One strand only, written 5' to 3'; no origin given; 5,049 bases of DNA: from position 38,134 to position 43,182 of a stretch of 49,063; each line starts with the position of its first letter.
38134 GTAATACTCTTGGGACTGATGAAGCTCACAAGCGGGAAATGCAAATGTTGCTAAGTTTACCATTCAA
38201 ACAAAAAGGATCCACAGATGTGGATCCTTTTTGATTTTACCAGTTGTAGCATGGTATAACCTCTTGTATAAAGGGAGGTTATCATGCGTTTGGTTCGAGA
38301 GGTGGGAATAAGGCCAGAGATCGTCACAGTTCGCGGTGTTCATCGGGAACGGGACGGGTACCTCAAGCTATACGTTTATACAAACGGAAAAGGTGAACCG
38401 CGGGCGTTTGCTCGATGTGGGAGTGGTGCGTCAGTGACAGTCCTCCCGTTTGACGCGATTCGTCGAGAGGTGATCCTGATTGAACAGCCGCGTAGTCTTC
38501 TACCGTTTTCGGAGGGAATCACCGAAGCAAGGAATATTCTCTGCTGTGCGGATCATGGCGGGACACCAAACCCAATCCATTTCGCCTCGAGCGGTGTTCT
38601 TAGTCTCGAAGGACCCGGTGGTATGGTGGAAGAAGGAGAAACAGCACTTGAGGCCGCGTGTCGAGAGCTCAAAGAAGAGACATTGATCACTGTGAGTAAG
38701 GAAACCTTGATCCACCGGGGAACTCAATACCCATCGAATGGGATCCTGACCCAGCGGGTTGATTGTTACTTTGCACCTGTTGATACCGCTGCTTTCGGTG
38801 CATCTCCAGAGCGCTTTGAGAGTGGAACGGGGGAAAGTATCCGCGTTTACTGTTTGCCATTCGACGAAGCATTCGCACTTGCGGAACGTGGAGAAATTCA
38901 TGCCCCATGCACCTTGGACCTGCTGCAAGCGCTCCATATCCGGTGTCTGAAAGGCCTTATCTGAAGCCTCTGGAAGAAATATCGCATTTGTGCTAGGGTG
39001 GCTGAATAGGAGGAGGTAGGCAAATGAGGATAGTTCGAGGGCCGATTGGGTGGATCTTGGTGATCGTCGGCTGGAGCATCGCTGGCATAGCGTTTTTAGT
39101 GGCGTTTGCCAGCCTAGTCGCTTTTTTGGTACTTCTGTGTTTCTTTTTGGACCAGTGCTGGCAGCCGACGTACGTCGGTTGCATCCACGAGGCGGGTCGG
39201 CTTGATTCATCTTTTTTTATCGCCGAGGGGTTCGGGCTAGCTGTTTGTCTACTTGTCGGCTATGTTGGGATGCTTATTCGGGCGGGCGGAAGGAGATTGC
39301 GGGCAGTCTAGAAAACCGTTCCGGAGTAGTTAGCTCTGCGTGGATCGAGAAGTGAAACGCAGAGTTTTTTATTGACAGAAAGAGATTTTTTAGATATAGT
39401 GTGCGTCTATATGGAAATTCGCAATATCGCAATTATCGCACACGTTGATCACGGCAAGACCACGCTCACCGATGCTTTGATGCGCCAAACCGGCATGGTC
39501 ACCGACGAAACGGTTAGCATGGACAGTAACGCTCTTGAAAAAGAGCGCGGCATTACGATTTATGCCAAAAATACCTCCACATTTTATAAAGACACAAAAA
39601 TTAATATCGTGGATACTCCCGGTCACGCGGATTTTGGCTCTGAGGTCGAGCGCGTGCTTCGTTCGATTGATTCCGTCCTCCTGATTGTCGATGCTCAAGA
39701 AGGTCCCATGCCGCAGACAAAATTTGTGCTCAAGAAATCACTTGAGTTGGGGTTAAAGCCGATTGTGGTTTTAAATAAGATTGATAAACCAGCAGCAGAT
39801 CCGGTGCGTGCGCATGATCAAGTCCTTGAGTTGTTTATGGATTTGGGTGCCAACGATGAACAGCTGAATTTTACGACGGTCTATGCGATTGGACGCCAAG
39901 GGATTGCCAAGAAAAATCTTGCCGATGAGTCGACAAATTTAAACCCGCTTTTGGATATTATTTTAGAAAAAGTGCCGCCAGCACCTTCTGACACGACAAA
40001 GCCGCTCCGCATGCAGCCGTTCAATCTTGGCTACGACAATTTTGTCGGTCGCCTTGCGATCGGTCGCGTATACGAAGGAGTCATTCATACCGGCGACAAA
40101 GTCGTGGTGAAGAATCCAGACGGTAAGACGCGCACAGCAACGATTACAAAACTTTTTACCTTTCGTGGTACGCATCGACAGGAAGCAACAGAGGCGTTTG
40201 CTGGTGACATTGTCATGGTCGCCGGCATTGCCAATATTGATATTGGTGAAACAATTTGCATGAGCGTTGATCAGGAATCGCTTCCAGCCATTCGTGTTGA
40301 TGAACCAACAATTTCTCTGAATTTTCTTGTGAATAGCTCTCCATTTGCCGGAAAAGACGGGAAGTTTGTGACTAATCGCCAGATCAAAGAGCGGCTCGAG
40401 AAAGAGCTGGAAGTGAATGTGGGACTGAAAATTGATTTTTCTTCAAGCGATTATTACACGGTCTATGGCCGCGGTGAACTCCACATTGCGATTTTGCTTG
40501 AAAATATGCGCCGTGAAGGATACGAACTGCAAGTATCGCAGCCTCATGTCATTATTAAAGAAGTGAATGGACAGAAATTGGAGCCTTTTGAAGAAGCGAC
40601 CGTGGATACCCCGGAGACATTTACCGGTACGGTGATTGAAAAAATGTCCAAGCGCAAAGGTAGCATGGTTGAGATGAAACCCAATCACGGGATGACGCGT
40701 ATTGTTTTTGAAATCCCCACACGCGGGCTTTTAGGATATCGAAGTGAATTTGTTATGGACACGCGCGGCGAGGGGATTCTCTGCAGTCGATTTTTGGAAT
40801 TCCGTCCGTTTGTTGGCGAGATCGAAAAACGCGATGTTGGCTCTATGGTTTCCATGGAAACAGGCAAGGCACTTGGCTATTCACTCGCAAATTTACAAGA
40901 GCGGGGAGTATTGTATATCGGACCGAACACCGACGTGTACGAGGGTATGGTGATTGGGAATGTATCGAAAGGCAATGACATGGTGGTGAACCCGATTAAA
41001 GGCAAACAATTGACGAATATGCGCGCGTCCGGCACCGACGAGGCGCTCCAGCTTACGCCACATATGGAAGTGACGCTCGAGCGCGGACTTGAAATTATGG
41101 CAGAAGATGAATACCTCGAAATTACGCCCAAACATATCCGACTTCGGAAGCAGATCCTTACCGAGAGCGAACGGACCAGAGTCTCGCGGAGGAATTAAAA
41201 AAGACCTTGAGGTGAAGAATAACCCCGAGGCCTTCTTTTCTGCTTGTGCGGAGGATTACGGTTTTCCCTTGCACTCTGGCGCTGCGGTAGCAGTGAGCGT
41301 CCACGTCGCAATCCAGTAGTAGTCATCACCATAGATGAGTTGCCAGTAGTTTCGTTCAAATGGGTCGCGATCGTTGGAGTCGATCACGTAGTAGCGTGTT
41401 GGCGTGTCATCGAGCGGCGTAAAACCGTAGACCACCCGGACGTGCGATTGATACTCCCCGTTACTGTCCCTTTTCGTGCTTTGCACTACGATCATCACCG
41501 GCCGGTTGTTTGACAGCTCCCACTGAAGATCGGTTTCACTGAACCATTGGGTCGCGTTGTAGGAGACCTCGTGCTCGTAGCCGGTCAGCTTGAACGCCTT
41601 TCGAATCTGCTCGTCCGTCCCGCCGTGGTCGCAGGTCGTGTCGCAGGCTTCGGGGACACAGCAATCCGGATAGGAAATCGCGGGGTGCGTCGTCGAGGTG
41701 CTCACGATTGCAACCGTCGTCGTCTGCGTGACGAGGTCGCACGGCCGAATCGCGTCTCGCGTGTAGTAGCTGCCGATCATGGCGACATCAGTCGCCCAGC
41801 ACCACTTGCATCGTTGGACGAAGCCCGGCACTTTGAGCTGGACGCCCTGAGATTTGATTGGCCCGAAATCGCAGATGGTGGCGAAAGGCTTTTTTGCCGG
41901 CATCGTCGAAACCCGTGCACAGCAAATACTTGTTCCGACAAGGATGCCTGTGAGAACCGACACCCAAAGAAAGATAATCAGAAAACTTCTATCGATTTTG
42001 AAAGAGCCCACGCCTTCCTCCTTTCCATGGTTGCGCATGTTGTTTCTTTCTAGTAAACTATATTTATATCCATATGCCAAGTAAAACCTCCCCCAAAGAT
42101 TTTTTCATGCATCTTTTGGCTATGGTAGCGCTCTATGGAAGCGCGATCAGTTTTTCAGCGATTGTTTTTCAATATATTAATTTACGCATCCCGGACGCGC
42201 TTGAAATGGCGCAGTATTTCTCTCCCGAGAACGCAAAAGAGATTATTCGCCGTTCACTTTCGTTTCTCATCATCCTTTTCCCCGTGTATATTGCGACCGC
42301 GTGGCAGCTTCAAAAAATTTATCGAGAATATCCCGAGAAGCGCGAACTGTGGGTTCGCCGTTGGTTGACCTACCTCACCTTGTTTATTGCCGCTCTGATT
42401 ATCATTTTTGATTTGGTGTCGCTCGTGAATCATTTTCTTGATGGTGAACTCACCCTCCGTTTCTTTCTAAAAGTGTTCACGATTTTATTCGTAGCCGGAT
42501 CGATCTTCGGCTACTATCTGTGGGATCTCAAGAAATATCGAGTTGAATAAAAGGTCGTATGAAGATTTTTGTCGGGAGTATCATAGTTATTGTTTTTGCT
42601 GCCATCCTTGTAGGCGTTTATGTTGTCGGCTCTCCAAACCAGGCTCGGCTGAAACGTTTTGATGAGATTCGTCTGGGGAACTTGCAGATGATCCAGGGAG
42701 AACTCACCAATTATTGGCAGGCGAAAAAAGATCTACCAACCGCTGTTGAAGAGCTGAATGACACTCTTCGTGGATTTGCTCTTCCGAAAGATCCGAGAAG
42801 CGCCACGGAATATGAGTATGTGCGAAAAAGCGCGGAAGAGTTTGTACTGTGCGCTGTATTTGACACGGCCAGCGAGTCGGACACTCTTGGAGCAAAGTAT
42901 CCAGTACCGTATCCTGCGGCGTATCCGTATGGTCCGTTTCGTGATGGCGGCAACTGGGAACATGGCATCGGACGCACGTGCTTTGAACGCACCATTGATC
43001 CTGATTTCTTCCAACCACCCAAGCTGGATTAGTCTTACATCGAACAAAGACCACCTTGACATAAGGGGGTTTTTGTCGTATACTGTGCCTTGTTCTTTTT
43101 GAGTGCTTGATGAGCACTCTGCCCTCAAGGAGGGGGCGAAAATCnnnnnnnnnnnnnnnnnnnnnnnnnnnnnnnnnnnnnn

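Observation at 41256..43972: Mosaic-GC envelope module: anchored C70/C39-like cysteine protease, DUF5671 protein, pseudopilin-like protein and LysM-vWA protein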

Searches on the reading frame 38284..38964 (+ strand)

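Call 3: search_protein_families(library=pfam, proteins=[window:38284-38964:+], max_evalue=0.1)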
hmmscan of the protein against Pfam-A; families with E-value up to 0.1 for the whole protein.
window:38284-38964:+ (226 aa): 1 family
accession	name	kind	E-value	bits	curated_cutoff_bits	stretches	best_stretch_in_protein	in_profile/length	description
PF00293.34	NUDIX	-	8.3e-11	42.5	21.1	1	109-202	32-123/134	NUDIX domain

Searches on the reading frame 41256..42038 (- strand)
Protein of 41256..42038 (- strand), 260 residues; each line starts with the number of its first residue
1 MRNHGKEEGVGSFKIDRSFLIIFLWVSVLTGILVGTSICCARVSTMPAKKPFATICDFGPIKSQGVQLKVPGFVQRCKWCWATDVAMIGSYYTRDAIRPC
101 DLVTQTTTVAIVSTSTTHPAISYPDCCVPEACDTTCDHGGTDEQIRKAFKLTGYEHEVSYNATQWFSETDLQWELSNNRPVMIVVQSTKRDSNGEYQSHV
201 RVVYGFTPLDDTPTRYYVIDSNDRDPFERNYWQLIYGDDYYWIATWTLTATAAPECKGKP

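Call 3: search_protein_families(library=pfam, proteins=[window:41256-42038:-], max_evalue=0.1)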
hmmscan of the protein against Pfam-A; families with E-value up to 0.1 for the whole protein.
window:41256-42038:- (260 aa): 2 families
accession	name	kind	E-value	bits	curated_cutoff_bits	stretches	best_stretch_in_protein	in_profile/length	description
PF12385.14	Peptidase_C70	-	1.9e-10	41.2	19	1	69-213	6-117/141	Papain-like cysteine protease AvrRpt2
PF13529.12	Peptidase_C39_2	-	6e-06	27.3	24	1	68-221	1-142/143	Peptidase_C39 like family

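Call 4: search_protein_families(library=ncbifam, proteins=[window:41256-42038:-], max_evalue=0.1)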
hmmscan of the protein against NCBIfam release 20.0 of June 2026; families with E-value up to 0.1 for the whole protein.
window:41256-42038:- (260 aa): 1 family
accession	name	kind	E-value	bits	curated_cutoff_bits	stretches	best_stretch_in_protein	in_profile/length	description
NF045837.1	Mplas_Cys_pep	subfamily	0.014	15.3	45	1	154-207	132-181/240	putative cysteine peptidase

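Call 10: search_solved_structures(query=window:41256-42038:-, max_evalue=10, show_alignments=2)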
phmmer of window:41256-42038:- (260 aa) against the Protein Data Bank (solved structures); distinct sequences matched with E-value up to 10: 0.

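Call 14: find_homologous_proteins(query=window:41256-42038:-, max_evalue=0.001)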
Query window:41256-42038:- (260 aa): 3 proteins with E <= 0.001 among 106 candidates.
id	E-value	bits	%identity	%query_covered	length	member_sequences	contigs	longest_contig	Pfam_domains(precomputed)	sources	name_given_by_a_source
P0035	2.2e-181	619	100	100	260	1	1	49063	PF12385.15,PF13529.14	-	-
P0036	3.4e-92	327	61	96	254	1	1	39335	PF12385.15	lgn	-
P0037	1.3e-79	285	61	82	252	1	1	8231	PF12385.15,PF13529.14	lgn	-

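Call 17: find_encoding_contigs(protein=P0036, flank=6000, max_places=2)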
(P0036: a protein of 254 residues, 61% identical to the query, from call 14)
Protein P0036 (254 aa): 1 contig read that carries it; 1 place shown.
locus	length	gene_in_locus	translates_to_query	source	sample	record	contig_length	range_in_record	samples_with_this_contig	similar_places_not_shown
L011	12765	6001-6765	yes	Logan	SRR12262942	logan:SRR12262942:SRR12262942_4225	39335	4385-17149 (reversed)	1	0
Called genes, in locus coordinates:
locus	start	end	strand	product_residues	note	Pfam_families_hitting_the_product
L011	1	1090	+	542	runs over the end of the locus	PF00118:Cpn60_TCP1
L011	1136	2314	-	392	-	PF17785:PUA_3, PF10672:Methyltrans_SAM, PF03602:Cons_hypoth95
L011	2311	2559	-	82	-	PF01035:DNA_binding_1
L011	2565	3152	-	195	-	PF00588:SpoU_methylase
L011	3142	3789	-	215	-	PF10648:Gmad2, PF27854:Heavy_Cys_CGP (weak)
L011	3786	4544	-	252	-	PF13489:Methyltransf_23, PF01209:Ubie_methyltran, PF05175:MTS (weak), PF08241:Methyltransf_11, PF08242:Methyltransf_12, PF13649:Methyltransf_25, PF13847:Methyltransf_31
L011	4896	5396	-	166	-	-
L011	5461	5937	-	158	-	PF18920:DUF5671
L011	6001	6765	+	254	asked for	PF12385:Peptidase_C70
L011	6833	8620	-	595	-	PF00009:GTP_EFTU, PF01926:MMR_HSR1 (weak), PF22042:EF-G_D2, PF03144:GTP_EFTU_D2, PF00679:EFG_C, PF21018:BipA_C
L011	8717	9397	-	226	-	PF00293:NUDIX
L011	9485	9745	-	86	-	PF22570:LiaF-TM (weak), PF18917:LiaI-LiaF-like_TM1 (weak)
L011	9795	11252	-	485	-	PF14010:PEPcase_2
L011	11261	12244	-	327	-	PF00579:tRNA-synt_1b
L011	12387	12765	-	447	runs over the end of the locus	-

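Call 40: find_encoding_contigs(protein=P0037, flank=6000, max_places=1)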
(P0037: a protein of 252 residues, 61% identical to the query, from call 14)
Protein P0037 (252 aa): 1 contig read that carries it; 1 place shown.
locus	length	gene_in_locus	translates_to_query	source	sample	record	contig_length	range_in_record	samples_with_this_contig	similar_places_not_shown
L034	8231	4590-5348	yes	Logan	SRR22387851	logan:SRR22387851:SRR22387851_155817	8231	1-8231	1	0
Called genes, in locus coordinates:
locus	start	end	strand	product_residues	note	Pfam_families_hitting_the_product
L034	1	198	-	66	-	?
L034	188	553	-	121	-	PF01329:Pterin_4a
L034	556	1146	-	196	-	PF00588:SpoU_methylase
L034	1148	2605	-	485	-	PF22807:TrAA12, PF23500:DUF7133, PF07995:GSDH, PF27854:Heavy_Cys_CGP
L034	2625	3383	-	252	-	PF01209:Ubie_methyltran, PF13489:Methyltransf_23, PF05175:MTS, PF08241:Methyltransf_11, PF08242:Methyltransf_12, PF13649:Methyltransf_25, PF13847:Methyltransf_31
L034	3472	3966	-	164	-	-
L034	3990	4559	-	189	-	PF18920:DUF5671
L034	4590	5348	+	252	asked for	PF12385:Peptidase_C70, PF13529:Peptidase_C39_2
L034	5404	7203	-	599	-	PF00009:GTP_EFTU, PF01926:MMR_HSR1 (weak), PF22042:EF-G_D2, PF03144:GTP_EFTU_D2, PF00679:EFG_C, PF21018:BipA_C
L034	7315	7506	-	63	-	-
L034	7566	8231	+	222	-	?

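Call 63: search_protein_representatives(protein=window:41256-42038:-)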
Query: 260 residues. Proteins with E-value up to 0.001 (for the whole library): 36; up to 1e-10: 6; up to 1e-30: 2. The best 36 are listed.
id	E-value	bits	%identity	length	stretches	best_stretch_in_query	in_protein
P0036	1.1e-92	326.7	62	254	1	12-259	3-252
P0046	3.8e-46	174.1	47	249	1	10-257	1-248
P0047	2.2e-27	112.6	43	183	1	87-257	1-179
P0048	6.2e-15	71.7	35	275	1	56-256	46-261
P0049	6.7e-13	65.1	37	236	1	41-228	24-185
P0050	2.2e-11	60.0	34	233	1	52-229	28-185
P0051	3.2e-10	56.3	33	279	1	54-248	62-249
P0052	3.1e-09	53.0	35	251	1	49-236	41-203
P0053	1.9e-08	50.4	36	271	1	60-232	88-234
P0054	2.0e-07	47.1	32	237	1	56-256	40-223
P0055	2.4e-07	46.8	30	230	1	27-237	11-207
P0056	2.7e-07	46.7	34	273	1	50-247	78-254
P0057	2.8e-07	46.6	37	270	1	59-247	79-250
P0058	3.4e-07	46.4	35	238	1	49-210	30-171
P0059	6.7e-07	45.4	34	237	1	39-215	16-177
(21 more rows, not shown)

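Call 84: search_protein_families(library=padloc, proteins=[window:41256-42038:-], max_evalue=0.01)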
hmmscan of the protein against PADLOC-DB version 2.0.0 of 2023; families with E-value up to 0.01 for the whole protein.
window:41256-42038:- (260 aa): 0 families

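Call 85: search_protein_families(library=phrogs, proteins=[window:41256-42038:-], max_evalue=0.01)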
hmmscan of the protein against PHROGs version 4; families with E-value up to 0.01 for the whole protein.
window:41256-42038:- (260 aa): 0 families

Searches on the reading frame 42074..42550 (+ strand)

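Call 3: search_protein_families(library=pfam, proteins=[window:42074-42550:+], max_evalue=0.1)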
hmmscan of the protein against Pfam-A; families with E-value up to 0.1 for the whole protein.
window:42074-42550:+ (158 aa): 2 families
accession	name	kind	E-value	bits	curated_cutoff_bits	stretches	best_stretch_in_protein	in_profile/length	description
PF18920.5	DUF5671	-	6.8e-24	84.7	28.4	1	9-147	1-131/132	Domain of unknown function (DUF5671)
PF01312.24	Bac_export_2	-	0.012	15.3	24.4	1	11-118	90-195/335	FlhB HrpN YscU SpaS Family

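Call 4: search_protein_families(library=ncbifam, proteins=[window:42074-42550:+], max_evalue=0.1)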
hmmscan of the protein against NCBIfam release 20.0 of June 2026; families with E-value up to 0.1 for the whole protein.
window:42074-42550:+ (158 aa): 1 family
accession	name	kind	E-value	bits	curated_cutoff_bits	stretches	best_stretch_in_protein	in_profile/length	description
TIGR01404.2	FlhB_rel_III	equivalog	0.011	15.2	358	1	11-122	92-201/341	type III secretion system export apparatus subunit SctU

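Call 84: search_protein_families(library=padloc, proteins=[window:42074-42550:+], max_evalue=0.01)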
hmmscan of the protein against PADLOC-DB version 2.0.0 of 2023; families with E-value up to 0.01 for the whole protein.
window:42074-42550:+ (158 aa): 0 families

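Call 85: search_protein_families(library=phrogs, proteins=[window:42074-42550:+], max_evalue=0.01)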
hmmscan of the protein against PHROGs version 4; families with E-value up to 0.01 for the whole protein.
window:42074-42550:+ (158 aa): 0 families

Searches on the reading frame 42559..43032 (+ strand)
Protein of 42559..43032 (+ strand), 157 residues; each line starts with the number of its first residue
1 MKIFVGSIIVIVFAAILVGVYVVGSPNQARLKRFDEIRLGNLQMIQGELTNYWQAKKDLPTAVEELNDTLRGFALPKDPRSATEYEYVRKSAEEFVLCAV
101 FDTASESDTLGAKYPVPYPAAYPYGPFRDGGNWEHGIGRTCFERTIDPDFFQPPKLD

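Call 3: search_protein_families(library=pfam, proteins=[window:42559-43032:+], max_evalue=0.1)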
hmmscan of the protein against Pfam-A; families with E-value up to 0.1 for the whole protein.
window:42559-43032:+ (157 aa): 0 families

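Call 4: search_protein_families(library=ncbifam, proteins=[window:42559-43032:+], max_evalue=0.1)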
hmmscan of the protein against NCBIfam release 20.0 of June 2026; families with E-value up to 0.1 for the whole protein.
window:42559-43032:+ (157 aa): 0 families

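Call 46: find_homologous_proteins(query=window:42559-43032:+, max_evalue=0.001)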
Query window:42559-43032:+ (157 aa): 8 proteins with E <= 0.001 among 32 candidates.
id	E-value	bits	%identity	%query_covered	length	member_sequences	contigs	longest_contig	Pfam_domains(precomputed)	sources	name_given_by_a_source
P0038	2.7e-102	357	100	100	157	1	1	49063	-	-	-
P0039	3.5e-53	198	59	99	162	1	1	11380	-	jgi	jgi:hypothetical protein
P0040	1.3e-45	173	54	96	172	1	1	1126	-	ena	-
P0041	2.4e-43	166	52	98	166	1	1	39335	-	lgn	-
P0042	1.4e-37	147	46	98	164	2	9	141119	-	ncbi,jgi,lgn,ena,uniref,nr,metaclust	ncbi:MAG: hypothetical protein UY92_C0006G0113 [Candidatus Magasanikbacteria bacterium GW2011_GWA2_5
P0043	8.6e-35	138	46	98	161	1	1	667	-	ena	-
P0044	2.5e-30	124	42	95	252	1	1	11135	PF18920.6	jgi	jgi:uncharacterized membrane protein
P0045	1.7e-28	118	41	84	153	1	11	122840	-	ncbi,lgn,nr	ncbi:hypothetical protein HYW53_01020 [Candidatus Giovannonibacteria bacterium]|nr:hypothetical prot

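Call 49: search_solved_structures(query=A2, max_evalue=10, show_alignments=2)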
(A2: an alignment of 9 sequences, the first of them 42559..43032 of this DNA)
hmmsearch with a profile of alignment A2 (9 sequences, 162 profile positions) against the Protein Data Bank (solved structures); distinct sequences matched with E-value up to 10: 1.
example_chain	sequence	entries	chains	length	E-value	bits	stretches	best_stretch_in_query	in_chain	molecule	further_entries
2h36_X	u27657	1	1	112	0.072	16.5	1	40-89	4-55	Hypothetical protein SIFV0014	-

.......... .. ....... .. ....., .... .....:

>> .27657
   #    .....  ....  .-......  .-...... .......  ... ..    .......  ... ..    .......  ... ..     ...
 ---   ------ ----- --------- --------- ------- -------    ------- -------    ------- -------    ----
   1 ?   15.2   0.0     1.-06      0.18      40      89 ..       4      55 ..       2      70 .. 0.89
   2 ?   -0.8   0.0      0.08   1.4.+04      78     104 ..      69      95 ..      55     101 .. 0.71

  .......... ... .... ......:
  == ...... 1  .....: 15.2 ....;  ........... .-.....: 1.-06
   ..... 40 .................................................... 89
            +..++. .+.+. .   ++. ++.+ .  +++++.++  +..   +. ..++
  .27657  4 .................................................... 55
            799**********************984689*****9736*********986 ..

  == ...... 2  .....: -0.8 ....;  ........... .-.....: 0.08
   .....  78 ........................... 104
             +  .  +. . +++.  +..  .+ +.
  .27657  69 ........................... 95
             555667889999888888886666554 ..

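Call 61: predict_structure(alignment_id=A2)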
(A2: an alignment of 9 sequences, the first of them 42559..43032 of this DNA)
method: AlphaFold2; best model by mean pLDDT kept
length: 157 residues; sequences in the alignment: 9
mean_pLDDT: 77.3   pTM: 0.67
mean pLDDT of the five models: 77.3, 74.4, 73.6, 73.2, 72.0
residues with pLDDT >= 90: 48; 70-90: 68; 50-70: 20; < 50: 21
segments of 3 or more residues with pLDDT < 50: 111-130
pLDDT, mean of each block of 10 residues (from residue 1): 75 73 72 88 90 90 89 90 93 92 70 43 42 79 84 62
secondary structure, 60 per line:
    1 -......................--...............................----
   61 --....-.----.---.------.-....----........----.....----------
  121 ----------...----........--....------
elements in order: H2-23 H26-56 H63-66 E86-89 E94-101 H106-110 E138-145 H148-151

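Call 64: fold_search(model_id=the predicted structure, library=pdb)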
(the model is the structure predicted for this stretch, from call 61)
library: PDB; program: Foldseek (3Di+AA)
matches with E <= 10: 138; with E <= 0.001: 0
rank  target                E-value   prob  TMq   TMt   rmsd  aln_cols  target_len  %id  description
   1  6t8s_BBB              3.1e-01  0.54  0.43  0.49   8.4       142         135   10  Structure of the major Type IV pilin PilA1 from Clostridium difficile (released 2020-03-25)
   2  6xxd_A                6.0e-01  0.63  0.42  0.51   4.0       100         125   19  CryoEM structure of the type IV pilin PilA4 from Thermus thermophilus (released 2020-03-11)
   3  5g2f_A                1.0e+00  0.14  0.24  0.38   5.6        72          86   22  Type IV-like competence pilin TTHA1222 from Thermus thermophilus (released 2016-09-14)
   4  3jc8_Na               1.0e+00  0.03  0.15  0.11  35.7       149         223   17  Architectural model of the type IVa pilus machine in a piliated state (released 2016-03-16)
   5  5vxx_A                1.2e+00  0.20  0.34  0.34   6.4       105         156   18  Cryo-EM reconstruction of Neisseria gonorrhoeae Type IV pilus (released 2017-07-12)
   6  2pwn                  1.2e+00  0.04  0.19  0.19  14.8       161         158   12  Crystal structure of BET3 homolog (13277653) from Mus musculus at 2.04 A resolution (released 2007-05-29)
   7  4noa                  1.4e+00  0.30  0.26  0.37   2.9        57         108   12  Truncated minor pilin PilE from Pseudomonas aeruginosa (released 2014-11-19)
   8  1wc9                  1.6e+00  0.04  0.21  0.20  14.7       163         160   12  The crystal structure of truncated mouse bet3p (released 2004-12-13)
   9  3cue_B                1.9e+00  0.04  0.22  0.21  14.7       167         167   13  Crystal structure of a TRAPP subassembly activating the Rab Ypt1p (released 2008-07-08)
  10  3c87_A                2.0e+00  0.05  0.17  0.08  13.7        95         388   15  Crystal structure of the enterobactin esterase FES from Shigella flexneri in the presence of enterobactin (released 2008-02-26)
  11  1wc8                  2.1e+00  0.05  0.19  0.19  13.7        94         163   13  The crystal structure of mouse bet3p (released 2004-12-13)
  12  8f71_A                2.4e+00  0.03  0.20  0.18  13.2       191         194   12  Crystal structure of the histidine kinase domain of bacteriophytochrome RpBphP2 (released 2023-11-22)
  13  6a0k_A                2.4e+00  0.02  0.14  0.06  12.5        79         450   11  Cyclic alpha-maltosyl-(1-->6)-maltose hydrolase from Arthrobacter globiformis, complex with panose (released 2018-09-12)
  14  3c8d_A                2.6e+00  0.05  0.16  0.07   9.1        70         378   13  Crystal structure of the enterobactin esterase FES from Shigella flexneri in the presence of 2,3-Di-hydroxy-N-benzoyl- (released 2008-02-26)
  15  1n5b_B                2.6e+00  0.04  0.21  0.26  10.4        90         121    9  Crystal Structure Of The Yersinia enterocolitica Molecular Chaperone Syce (released 2002-11-20)
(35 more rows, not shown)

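Call 84: search_protein_families(library=padloc, proteins=[window:42559-43032:+], max_evalue=0.01)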
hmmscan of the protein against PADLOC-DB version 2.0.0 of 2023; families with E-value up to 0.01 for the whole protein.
window:42559-43032:+ (157 aa): 0 families

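Call 85: search_protein_families(library=phrogs, proteins=[window:42559-43032:+], max_evalue=0.01)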
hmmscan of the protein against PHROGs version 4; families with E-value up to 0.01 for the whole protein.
window:42559-43032:+ (157 aa): 0 families
